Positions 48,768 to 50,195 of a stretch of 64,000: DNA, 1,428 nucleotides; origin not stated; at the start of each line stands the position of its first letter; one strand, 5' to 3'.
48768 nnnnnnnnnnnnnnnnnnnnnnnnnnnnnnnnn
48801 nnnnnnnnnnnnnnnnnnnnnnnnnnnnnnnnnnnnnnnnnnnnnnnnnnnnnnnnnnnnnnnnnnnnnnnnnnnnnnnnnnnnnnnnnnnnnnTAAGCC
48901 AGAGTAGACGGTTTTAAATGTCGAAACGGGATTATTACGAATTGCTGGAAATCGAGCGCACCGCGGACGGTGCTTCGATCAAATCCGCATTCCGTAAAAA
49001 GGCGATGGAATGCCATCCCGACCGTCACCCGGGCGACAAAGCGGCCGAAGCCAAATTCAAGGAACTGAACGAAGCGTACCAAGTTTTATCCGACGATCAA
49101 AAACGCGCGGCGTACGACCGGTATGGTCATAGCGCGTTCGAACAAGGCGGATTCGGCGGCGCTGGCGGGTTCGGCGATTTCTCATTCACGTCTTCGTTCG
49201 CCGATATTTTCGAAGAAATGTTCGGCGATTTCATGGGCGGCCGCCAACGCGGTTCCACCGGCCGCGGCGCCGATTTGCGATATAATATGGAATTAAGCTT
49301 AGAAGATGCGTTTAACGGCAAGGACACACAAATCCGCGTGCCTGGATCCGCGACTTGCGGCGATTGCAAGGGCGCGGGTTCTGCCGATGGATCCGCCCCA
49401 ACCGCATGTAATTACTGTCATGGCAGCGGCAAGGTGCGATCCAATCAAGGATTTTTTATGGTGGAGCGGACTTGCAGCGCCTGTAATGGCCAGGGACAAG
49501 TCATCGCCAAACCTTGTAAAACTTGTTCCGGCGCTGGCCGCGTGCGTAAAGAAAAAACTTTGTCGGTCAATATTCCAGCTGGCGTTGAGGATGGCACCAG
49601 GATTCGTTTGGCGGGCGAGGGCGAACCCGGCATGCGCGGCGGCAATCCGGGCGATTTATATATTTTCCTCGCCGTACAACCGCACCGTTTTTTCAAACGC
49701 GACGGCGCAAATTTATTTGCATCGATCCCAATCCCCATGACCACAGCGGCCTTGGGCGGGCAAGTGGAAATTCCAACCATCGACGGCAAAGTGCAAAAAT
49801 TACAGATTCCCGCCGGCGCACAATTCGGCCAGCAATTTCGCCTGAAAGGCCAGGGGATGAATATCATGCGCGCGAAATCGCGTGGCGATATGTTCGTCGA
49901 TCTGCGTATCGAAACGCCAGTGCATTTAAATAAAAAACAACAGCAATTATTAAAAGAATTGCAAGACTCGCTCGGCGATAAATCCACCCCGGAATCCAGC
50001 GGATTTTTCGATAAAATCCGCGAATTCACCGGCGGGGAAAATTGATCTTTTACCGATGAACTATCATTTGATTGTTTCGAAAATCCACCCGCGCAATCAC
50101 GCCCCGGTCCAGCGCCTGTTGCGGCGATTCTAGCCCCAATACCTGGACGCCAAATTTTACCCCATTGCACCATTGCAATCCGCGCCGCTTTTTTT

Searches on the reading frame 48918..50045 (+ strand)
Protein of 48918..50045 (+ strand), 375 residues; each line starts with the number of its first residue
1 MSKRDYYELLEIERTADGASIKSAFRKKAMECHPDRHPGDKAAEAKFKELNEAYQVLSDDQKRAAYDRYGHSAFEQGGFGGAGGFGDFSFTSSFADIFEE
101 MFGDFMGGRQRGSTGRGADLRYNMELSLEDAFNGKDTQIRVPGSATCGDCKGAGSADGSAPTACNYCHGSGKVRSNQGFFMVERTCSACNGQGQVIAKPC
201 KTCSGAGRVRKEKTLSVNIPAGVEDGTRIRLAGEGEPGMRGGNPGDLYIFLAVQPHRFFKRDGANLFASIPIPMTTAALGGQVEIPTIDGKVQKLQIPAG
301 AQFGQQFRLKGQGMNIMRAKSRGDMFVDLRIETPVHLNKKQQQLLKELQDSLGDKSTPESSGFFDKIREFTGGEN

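Call 3: find_encoding_contigs(protein=window:48918-50045:+, flank=6000, max_places=10)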
Protein window:48918-50045:+ (375 aa): 2 contigs read that carry it; 1 place shown.
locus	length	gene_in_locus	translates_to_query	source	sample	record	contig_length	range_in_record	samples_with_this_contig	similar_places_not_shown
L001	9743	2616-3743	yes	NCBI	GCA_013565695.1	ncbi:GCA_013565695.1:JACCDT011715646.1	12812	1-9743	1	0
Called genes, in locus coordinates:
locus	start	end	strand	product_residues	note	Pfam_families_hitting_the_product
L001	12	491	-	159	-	-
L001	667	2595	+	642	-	PF00012:HSP70, PF06723:MreB_Mbl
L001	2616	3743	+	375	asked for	PF00226:DnaJ, PF01556:DnaJ_C, PF00684:DnaJ_CXXCXGXG, PF27439:DnaJ_C_2 (weak)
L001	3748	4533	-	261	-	-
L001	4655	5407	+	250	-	PF01113:DapB_N, PF05173:DapB_C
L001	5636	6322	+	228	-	PF00730:HhH-GPD, PF00633:HHH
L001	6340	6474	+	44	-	-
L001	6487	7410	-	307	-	PF04519:Bactofilin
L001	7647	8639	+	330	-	PF00294:PfkB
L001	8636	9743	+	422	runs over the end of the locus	PF07690:MFS_1, PF13000:Acatn, PF13347:MFS_2 (weak), PF07690:MFS_1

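Call 21: find_homologous_proteins(query=L001:667-2592:+, max_evalue=1e-50)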
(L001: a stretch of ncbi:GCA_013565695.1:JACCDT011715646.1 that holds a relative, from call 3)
Query L001:667-2592:+ (642 aa): 8000 proteins with E <= 1e-50 among 8000 candidates; the best 120 are listed.
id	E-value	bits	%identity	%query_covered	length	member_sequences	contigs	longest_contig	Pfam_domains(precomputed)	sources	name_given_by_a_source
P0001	0.0e+0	1501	-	-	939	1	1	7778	PF00012.27,PF06723.20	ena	-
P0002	0.0e+0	1372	100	100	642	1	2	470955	PF00012.27,PF06723.20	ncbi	-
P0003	0.0e+0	1310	95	100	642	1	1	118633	PF00012.27,PF06723.20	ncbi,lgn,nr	ncbi:MAG: molecular chaperone DnaK [Alphaproteobacteria bacterium]|nr:MAG: molecular chaperone DnaK 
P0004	0.0e+0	1208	86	100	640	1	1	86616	PF00012.27,PF06723.20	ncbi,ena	-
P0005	0.0e+0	1182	86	100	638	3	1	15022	PF00012.27,PF06723.20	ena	-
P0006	0.0e+0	1147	83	100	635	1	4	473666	PF00012.27,PF06723.20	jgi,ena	jgi:molecular chaperone DnaK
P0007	0.0e+0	1143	83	100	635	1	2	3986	PF00012.27,PF06723.20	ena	-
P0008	0.0e+0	1139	82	100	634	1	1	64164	PF00012.27,PF06723.20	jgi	jgi:molecular chaperone DnaK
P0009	0.0e+0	1119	81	100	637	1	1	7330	PF00012.27,PF06723.20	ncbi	-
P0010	0.0e+0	1116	80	100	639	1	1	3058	PF00012.27,PF06723.20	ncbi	-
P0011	0.0e+0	1107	78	100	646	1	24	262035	PF00012.27,PF06723.20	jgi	jgi:molecular chaperone DnaK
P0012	0.0e+0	1106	77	100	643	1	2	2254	PF00012.27,PF06723.20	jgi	-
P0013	0.0e+0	1104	81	93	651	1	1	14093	PF00012.27,PF06723.20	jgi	-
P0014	0.0e+0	1101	78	100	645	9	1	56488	PF00012.27,PF06723.20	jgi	jgi:molecular chaperone DnaK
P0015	0.0e+0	1100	78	100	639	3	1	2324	PF00012.27,PF06723.20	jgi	jgi:molecular chaperone DnaK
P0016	0.0e+0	1100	76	100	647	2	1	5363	PF00012.27,PF06723.20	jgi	-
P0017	0.0e+0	1100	79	100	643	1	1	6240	PF00012.27,PF06723.20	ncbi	ncbi:MAG: molecular chaperone DnaK [Dongiaceae bacterium]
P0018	0.0e+0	1099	77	100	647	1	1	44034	PF00012.27,PF06723.20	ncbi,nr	ncbi:MAG: molecular chaperone DnaK [Proteobacteria bacterium]|nr:molecular chaperone DnaK [Pseudomon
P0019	0.0e+0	1098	77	100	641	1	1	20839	PF00012.27,PF06723.20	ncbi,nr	ncbi:MAG: molecular chaperone DnaK [Rhodospirillales bacterium]|nr:molecular chaperone DnaK [Rhodosp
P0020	0.0e+0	1098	79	100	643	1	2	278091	PF00012.27,PF06723.20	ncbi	ncbi:MAG: molecular chaperone DnaK [Dongiaceae bacterium]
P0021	0.0e+0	1098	78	100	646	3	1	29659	PF00012.27,PF06723.20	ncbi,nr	ncbi:MAG TPA: molecular chaperone DnaK [Candidatus Cybelea sp.]|nr:molecular chaperone DnaK [Candida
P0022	0.0e+0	1098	77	100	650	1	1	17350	PF00012.27,PF06723.20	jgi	jgi:molecular chaperone DnaK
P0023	0.0e+0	1097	77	100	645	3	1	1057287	PF00012.27,PF06723.20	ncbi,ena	-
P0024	0.0e+0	1097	78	100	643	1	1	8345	PF00012.27,PF06723.20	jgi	jgi:molecular chaperone DnaK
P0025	0.0e+0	1097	77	100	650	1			PF00012.27,PF06723.20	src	-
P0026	0.0e+0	1096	77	100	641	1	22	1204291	PF00012.27,PF06723.20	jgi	jgi:molecular chaperone DnaK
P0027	0.0e+0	1096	77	100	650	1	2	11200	PF00012.27,PF06723.20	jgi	jgi:molecular chaperone DnaK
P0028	0.0e+0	1096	78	100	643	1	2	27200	PF00012.27,PF06723.20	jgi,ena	-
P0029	0.0e+0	1096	78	100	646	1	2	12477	PF00012.27,PF06723.20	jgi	jgi:molecular chaperone DnaK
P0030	0.0e+0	1096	78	100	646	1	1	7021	PF00012.27,PF06723.20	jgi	-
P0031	0.0e+0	1096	77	100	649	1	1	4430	PF00012.27,PF06723.20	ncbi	-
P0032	0.0e+0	1095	77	100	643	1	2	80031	PF00012.27,PF06723.20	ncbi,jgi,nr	ncbi:MAG TPA: molecular chaperone DnaK [Stellaceae bacterium]|nr:molecular chaperone DnaK [Stellacea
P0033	0.0e+0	1095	80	94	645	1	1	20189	PF00012.27,PF06723.20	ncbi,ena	-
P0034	0.0e+0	1095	78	100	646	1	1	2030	PF00012.27,PF06723.20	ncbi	-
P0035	0.0e+0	1095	78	100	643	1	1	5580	PF00012.27,PF06723.20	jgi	jgi:molecular chaperone DnaK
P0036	0.0e+0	1095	77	100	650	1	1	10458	PF00012.27,PF06723.20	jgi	jgi:molecular chaperone DnaK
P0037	0.0e+0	1095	78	100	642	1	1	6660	PF00012.27,PF06723.20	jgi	-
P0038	0.0e+0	1094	78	100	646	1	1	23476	PF00012.27,PF06723.20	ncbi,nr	ncbi:MAG TPA: molecular chaperone DnaK [Stellaceae bacterium]|nr:molecular chaperone DnaK [Stellacea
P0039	0.0e+0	1094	78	100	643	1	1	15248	PF00012.27,PF06723.20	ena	-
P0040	0.0e+0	1094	77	100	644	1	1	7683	PF00012.27,PF06723.20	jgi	jgi:molecular chaperone DnaK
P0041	0.0e+0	1094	76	100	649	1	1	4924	PF00012.27,PF06723.20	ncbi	-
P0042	0.0e+0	1094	78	100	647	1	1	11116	PF00012.27,PF06723.20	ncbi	-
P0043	0.0e+0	1094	77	100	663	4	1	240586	PF00012.27,PF06723.20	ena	-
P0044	0.0e+0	1094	79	100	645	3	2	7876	PF00012.27,PF06723.20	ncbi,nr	ncbi:MAG: molecular chaperone DnaK [Alphaproteobacteria bacterium]|nr:molecular chaperone DnaK [Alph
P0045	0.0e+0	1094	80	94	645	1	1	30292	PF00012.27,PF06723.20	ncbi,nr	ncbi:MAG: chaperone protein DnaK [Alphaproteobacteria bacterium]|nr:MAG: chaperone protein DnaK [Alp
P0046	0.0e+0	1094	76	100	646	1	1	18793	PF00012.27,PF06723.20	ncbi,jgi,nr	ncbi:MAG TPA: molecular chaperone DnaK [Stellaceae bacterium]|nr:molecular chaperone DnaK [Stellacea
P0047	0.0e+0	1094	77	100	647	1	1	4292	PF00012.27,PF06723.20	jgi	jgi:molecular chaperone DnaK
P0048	0.0e+0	1093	76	100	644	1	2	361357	PF00012.27,PF06723.20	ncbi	ncbi:MAG: molecular chaperone DnaK [Dongiaceae bacterium]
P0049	0.0e+0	1093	77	100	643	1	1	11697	PF00012.27,PF06723.20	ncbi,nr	ncbi:MAG TPA: molecular chaperone DnaK [Terriglobales bacterium]|nr:molecular chaperone DnaK [Terrig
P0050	0.0e+0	1093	78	100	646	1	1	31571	PF00012.27,PF06723.20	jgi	jgi:molecular chaperone DnaK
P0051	0.0e+0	1093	78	100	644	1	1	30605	PF00012.27,PF06723.20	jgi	jgi:molecular chaperone DnaK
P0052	0.0e+0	1093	77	100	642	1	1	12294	PF00012.27,PF06723.20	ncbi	-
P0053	0.0e+0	1093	78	100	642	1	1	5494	PF00012.27,PF06723.20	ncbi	-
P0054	0.0e+0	1093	78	100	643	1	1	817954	PF00012.27,PF06723.20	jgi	-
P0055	0.0e+0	1093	77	100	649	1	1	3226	PF00012.27,PF06723.20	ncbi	-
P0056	0.0e+0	1093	77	100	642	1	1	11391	PF00012.27,PF06723.20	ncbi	-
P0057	0.0e+0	1092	77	100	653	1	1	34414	PF00012.27,PF06723.20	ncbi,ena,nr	ncbi:MAG TPA: molecular chaperone DnaK [Alphaproteobacteria bacterium]|nr:molecular chaperone DnaK [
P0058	0.0e+0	1092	76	100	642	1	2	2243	PF00012.27,PF06723.20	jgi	-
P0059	0.0e+0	1092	80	93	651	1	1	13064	PF00012.27,PF06723.20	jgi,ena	jgi:molecular chaperone DnaK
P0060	0.0e+0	1092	78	100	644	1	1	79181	PF00012.27,PF06723.20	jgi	jgi:molecular chaperone DnaK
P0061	0.0e+0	1092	77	100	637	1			PF00012.27,PF06723.20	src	-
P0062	0.0e+0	1092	78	100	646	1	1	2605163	PF00012.27,PF06723.20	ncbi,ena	-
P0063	0.0e+0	1091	77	100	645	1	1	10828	PF00012.27,PF06723.20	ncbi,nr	ncbi:MAG TPA: molecular chaperone DnaK [Stellaceae bacterium]|nr:molecular chaperone DnaK [Stellacea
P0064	0.0e+0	1091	77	100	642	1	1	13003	PF00012.27,PF06723.20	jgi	-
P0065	0.0e+0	1091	78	100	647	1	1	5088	PF00012.27,PF06723.20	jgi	-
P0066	0.0e+0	1091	77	100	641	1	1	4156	PF00012.27,PF06723.20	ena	-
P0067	0.0e+0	1091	77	100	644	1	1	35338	PF00012.27,PF06723.20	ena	-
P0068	0.0e+0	1091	76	100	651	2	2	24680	PF00012.27,PF06723.20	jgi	jgi:molecular chaperone DnaK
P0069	0.0e+0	1091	77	100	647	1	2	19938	PF00012.27,PF06723.20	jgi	jgi:molecular chaperone DnaK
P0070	0.0e+0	1091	77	100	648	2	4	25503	PF00012.27,PF06723.20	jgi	jgi:molecular chaperone DnaK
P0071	0.0e+0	1091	76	100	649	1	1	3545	PF00012.27,PF06723.20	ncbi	-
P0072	0.0e+0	1090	78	100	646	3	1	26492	PF00012.27,PF06723.20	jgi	jgi:molecular chaperone DnaK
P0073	0.0e+0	1090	76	100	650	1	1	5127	PF00012.27,PF06723.20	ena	-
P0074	0.0e+0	1090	78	100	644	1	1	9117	PF00012.27,PF06723.20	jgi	jgi:molecular chaperone DnaK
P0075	0.0e+0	1090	76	100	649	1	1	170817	PF00012.27,PF06723.20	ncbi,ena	-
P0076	0.0e+0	1090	77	100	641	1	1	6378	PF00012.27,PF06723.20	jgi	-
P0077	0.0e+0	1090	78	100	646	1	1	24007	PF00012.27,PF06723.20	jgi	jgi:molecular chaperone DnaK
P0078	0.0e+0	1089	80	94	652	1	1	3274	PF00012.27,PF06723.20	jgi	jgi:molecular chaperone DnaK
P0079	0.0e+0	1089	76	100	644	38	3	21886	PF00012.27,PF06723.20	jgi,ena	jgi:molecular chaperone DnaK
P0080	0.0e+0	1089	77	100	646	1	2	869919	PF00012.27,PF06723.20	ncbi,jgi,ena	-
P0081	0.0e+0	1089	78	100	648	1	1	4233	PF00012.27,PF06723.20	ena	-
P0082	0.0e+0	1089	77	100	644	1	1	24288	PF00012.27,PF06723.20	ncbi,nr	ncbi:MAG TPA: molecular chaperone DnaK [Stellaceae bacterium]|nr:molecular chaperone DnaK [Stellacea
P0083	0.0e+0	1089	77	100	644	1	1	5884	PF00012.27,PF06723.20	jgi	-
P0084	0.0e+0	1089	77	100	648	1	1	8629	PF00012.27,PF06723.20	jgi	jgi:molecular chaperone DnaK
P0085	0.0e+0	1089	79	94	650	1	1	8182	PF00012.27,PF06723.20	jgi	jgi:molecular chaperone DnaK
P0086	0.0e+0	1089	76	100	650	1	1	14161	PF00012.27,PF06723.20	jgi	jgi:molecular chaperone DnaK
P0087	0.0e+0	1089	77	100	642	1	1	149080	PF00012.27,PF06723.20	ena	-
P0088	0.0e+0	1089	76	100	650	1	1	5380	PF00012.27,PF06723.20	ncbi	-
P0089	0.0e+0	1088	77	100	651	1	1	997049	PF00012.27,PF06723.20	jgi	-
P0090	0.0e+0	1088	78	100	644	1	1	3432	PF00012.27,PF06723.20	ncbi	-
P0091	0.0e+0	1088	80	94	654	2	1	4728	PF00012.27,PF06723.20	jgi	-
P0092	0.0e+0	1088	76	100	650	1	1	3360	PF00012.27,PF06723.20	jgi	jgi:molecular chaperone DnaK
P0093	0.0e+0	1088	77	100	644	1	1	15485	PF00012.27,PF06723.20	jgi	jgi:molecular chaperone DnaK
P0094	0.0e+0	1088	76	100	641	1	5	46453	PF00012.27,PF06723.20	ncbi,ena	-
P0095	0.0e+0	1088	78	100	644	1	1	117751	PF00012.27,PF06723.20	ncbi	-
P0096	0.0e+0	1088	77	100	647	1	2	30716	PF00012.27,PF06723.20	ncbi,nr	ncbi:MAG: molecular chaperone DnaK [Alphaproteobacteria bacterium]|nr:molecular chaperone DnaK [Alph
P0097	0.0e+0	1088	78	100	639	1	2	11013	PF00012.27,PF06723.20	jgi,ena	jgi:molecular chaperone DnaK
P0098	0.0e+0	1088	76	100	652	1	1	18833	PF00012.27,PF06723.20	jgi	-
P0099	0.0e+0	1088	77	100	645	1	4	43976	PF00012.27,PF06723.20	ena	-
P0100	0.0e+0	1088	78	100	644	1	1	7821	PF00012.27,PF06723.20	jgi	jgi:molecular chaperone DnaK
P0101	0.0e+0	1088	77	100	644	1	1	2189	PF00012.27,PF06723.20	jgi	-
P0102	0.0e+0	1087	76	100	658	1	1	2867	PF00012.27,PF06723.20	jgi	jgi:molecular chaperone DnaK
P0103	0.0e+0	1087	78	100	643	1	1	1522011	PF00012.27,PF06723.20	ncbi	ncbi:MAG: molecular chaperone DnaK [Hyphomicrobiales bacterium]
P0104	0.0e+0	1087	77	100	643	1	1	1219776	PF00012.27,PF06723.20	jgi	jgi:molecular chaperone DnaK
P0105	0.0e+0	1087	76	100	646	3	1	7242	PF00012.27,PF06723.20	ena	-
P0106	0.0e+0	1087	76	100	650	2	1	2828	PF00012.27,PF06723.20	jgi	jgi:molecular chaperone DnaK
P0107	0.0e+0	1087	77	100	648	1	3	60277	PF00012.27,PF06723.20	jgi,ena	-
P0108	0.0e+0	1087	76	100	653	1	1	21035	PF00012.27,PF06723.20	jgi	jgi:molecular chaperone DnaK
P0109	0.0e+0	1087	78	100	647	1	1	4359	PF00012.27,PF06723.20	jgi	-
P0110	0.0e+0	1087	78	100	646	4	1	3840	PF00012.27,PF06723.20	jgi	-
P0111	0.0e+0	1087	77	100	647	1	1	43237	PF00012.27,PF06723.20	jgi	jgi:molecular chaperone DnaK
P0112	0.0e+0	1087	77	100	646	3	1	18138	PF00012.27,PF06723.20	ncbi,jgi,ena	-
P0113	0.0e+0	1087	76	100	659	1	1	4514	PF00012.27,PF06723.20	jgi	jgi:molecular chaperone DnaK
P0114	0.0e+0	1087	77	100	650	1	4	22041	PF00012.27,PF06723.20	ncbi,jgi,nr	ncbi:MAG: molecular chaperone DnaK [Alphaproteobacteria bacterium]|nr:molecular chaperone DnaK [Alph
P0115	0.0e+0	1087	76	100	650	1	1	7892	PF00012.27,PF06723.20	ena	-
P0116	0.0e+0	1087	77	100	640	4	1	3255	PF00012.27,PF06723.20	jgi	jgi:molecular chaperone DnaK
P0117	0.0e+0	1086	76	100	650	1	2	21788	PF00012.27,PF06723.20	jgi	-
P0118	0.0e+0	1086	76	100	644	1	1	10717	PF00012.27,PF06723.20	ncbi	-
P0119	0.0e+0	1086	78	100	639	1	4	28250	PF00012.27,PF06723.20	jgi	jgi:molecular chaperone DnaK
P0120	0.0e+0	1086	76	100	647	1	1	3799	PF00012.27,PF06723.20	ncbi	ncbi:MAG TPA: molecular chaperone DnaK [Rhodospirillales bacterium]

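Call 22: find_encoding_contigs(protein=P0002, flank=10000, max_places=10)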
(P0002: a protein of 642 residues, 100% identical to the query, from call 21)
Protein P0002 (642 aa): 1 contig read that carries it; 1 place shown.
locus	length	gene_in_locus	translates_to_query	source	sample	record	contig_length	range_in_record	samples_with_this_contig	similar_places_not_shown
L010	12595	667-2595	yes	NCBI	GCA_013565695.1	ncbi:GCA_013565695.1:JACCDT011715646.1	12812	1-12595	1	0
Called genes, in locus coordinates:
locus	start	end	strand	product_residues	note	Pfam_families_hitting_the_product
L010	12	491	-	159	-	-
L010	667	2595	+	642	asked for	PF00012:HSP70, PF06723:MreB_Mbl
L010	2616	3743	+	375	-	PF00226:DnaJ, PF01556:DnaJ_C, PF00684:DnaJ_CXXCXGXG, PF27439:DnaJ_C_2 (weak)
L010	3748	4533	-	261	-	-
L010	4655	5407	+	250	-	PF01113:DapB_N, PF05173:DapB_C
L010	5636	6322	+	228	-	PF00730:HhH-GPD, PF00633:HHH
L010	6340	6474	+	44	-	-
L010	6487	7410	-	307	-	PF04519:Bactofilin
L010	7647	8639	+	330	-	PF00294:PfkB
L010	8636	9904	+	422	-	PF07690:MFS_1, PF13000:Acatn, PF13347:MFS_2 (weak), PF07690:MFS_1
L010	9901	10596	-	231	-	PF00072:Response_reg, PF00486:Trans_reg_C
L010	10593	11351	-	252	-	PF01895:PhoU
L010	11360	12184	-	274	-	PF00005:ABC_tran, PF02463:SMC_N (weak), PF13304:AAA_21 (weak)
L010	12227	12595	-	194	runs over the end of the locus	?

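Call 23: list_cluster_members(proteins=[P0002, P0003, window:48918-50042:+])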
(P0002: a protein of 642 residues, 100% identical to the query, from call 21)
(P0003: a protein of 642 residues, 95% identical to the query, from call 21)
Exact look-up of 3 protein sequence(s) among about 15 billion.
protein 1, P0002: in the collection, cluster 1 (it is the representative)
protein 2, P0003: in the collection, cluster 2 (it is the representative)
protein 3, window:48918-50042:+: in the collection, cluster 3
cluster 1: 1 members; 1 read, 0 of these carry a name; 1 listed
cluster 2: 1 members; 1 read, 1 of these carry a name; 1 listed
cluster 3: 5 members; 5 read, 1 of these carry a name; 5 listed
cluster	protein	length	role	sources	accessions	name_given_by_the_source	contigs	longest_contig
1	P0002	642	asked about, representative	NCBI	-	-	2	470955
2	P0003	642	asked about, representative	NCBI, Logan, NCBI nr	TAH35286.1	MAG: molecular chaperone DnaK [Alphaproteobacteria bacterium]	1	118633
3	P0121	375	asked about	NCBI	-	-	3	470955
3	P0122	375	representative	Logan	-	-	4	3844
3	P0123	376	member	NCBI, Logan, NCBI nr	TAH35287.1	MAG: molecular chaperone DnaJ [Alphaproteobacteria bacterium]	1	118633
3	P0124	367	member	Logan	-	-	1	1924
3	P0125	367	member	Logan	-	-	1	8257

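Call 25: find_encoding_contigs(protein=P0122, flank=10000, max_places=10)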
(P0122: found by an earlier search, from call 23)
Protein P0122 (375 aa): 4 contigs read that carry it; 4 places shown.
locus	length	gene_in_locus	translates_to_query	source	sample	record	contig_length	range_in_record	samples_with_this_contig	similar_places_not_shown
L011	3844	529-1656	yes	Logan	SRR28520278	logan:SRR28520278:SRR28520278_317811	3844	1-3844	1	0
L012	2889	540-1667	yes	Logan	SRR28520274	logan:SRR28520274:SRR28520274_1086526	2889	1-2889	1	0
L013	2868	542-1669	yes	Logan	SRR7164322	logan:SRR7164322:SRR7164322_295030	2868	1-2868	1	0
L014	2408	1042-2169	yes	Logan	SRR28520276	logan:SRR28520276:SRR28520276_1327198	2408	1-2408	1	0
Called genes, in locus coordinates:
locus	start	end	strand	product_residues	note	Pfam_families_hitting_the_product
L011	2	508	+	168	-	?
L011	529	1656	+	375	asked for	PF00226:DnaJ, PF01556:DnaJ_C, PF00684:DnaJ_CXXCXGXG, PF27439:DnaJ_C_2 (weak)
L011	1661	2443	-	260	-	-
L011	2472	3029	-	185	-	-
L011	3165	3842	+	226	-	?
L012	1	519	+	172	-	?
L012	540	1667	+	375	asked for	PF00226:DnaJ, PF01556:DnaJ_C, PF00684:DnaJ_CXXCXGXG, PF27439:DnaJ_C_2 (weak)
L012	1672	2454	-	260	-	-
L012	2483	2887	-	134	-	?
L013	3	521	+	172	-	?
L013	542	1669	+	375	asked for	PF00226:DnaJ, PF01556:DnaJ_C, PF00684:DnaJ_CXXCXGXG, PF27439:DnaJ_C_2 (weak)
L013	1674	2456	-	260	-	-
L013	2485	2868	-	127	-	?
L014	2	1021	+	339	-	?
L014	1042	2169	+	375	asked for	PF00226:DnaJ, PF01556:DnaJ_C, PF00684:DnaJ_CXXCXGXG, PF27439:DnaJ_C_2 (weak)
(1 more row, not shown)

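Call 35: find_related_loci(query=P0002, collection=genome_contigs, flank=6000)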
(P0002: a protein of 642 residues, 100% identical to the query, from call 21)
Query P0002 (642 aa) in genome_contigs; peptide patterns used: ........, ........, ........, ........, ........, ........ (x = any residue, [..] = any of these).
600 stretches matched a pattern (row limit reached: there are more); 594 encode a relative of the query (tblastn E <= 1e-3); the best 80 are kept; 80 distinct loci.
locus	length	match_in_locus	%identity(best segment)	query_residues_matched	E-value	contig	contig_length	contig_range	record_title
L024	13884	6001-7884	78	1-642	0e+0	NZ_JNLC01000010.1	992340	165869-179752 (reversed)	Bosea sp. 117 U742DRAFT_scaffold00001.1_C, whole genome shotgun sequence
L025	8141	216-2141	77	1-642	0e+0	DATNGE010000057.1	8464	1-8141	MAG TPA_asm: Stellaceae bacterium isolate SMAG_U11313 k141_680574, whole genome shotgun sequence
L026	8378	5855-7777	77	1-642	0e+0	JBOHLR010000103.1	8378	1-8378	MAG: Stellaceae bacterium isolate SE1507_metabat2.bin.43 NODE_6198_length_8378_cov_3.952127, whole genome shotgun sequen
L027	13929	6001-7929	77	1-639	0e+0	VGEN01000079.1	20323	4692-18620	MAG: Alphaproteobacteria bacterium isolate K_Offshore_80m_m2_107 K_Offshore_80m_m2_107_Ga0194132_10005543, whole genome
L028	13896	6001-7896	76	1-642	0e+0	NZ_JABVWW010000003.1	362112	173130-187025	Methylocystis silviterrae strain FS NODE_3_length_362112_cov_249.445153, whole genome shotgun sequence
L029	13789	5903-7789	76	1-642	0e+0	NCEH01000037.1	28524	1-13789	MAG: Rhizobiales bacterium 32-66-11 04302015_32_scaffold_489, whole genome shotgun sequence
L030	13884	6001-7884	77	1-642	0e+0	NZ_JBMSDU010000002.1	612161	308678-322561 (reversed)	Ancylobacter sp. VNQ12 contig2, whole genome shotgun sequence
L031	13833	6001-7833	79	1-611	0e+0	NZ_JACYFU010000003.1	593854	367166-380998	Devosia oryzisoli strain PTR5 contig3, whole genome shotgun sequence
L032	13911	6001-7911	77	1-642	0e+0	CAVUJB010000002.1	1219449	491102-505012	MAG: uncultured Alphaproteobacteria bacterium isolate MFD01872.bin.1.174 genome assembly, contig: contig_113893, whole g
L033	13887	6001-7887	76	1-637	0e+0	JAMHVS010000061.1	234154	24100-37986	MAG: Xanthobacter sp. isolate UR_AS_maxbin.012 k201_851900, whole genome shotgun sequence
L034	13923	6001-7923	76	1-641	0e+0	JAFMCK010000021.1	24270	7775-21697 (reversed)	MAG: Rhodospirillales bacterium isolate CPBay_Spr15L08_80 NODE_1130_length_24270_cov_5.120917, whole genome shotgun sequ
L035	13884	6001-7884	76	1-637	0e+0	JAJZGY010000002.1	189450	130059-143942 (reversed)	MAG: Proteobacteria bacterium isolate LL6.bin46 NODE_31_length_189450_cov_4.634498, whole genome shotgun sequence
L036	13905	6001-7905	76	1-642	0e+0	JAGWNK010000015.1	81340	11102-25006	MAG: Alphaproteobacteria bacterium isolate REEB230 contig-150_378, whole genome shotgun sequence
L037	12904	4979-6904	75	1-642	0e+0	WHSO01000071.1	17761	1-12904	MAG: Alphaproteobacteria bacterium isolate Dino_bin8 k141_679609_length_17761_cov_19.0000, whole genome shotgun sequence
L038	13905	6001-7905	76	1-642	0e+0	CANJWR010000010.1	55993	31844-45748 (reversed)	MAG: Beijerinckiaceae bacterium isolate RH-23may17-787 genome assembly, contig: RH-23may17-C3965, whole genome shotgun s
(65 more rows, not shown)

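Call 45: search_protein_families(library=pfam, proteins=[window:48918-50042:+])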
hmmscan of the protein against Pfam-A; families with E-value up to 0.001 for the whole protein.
window:48918-50042:+ (375 aa): 4 families
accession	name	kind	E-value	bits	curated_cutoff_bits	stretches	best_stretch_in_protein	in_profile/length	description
PF01556.23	DnaJ_C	-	2e-50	171.2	26.6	1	120-334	1-152/152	DnaJ C terminal domain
PF00226.36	DnaJ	-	8.9e-26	90.2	27.8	1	5-67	1-63/63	DnaJ domain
PF00684.25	DnaJ_CXXCXGXG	-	1.3e-14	54.7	32.7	1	147-207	1-65/65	DnaJ central domain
PF17302.8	DUF5351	-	3.7e-06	27.5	27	0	138-155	11-28/29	Family of unknown function (DUF5351)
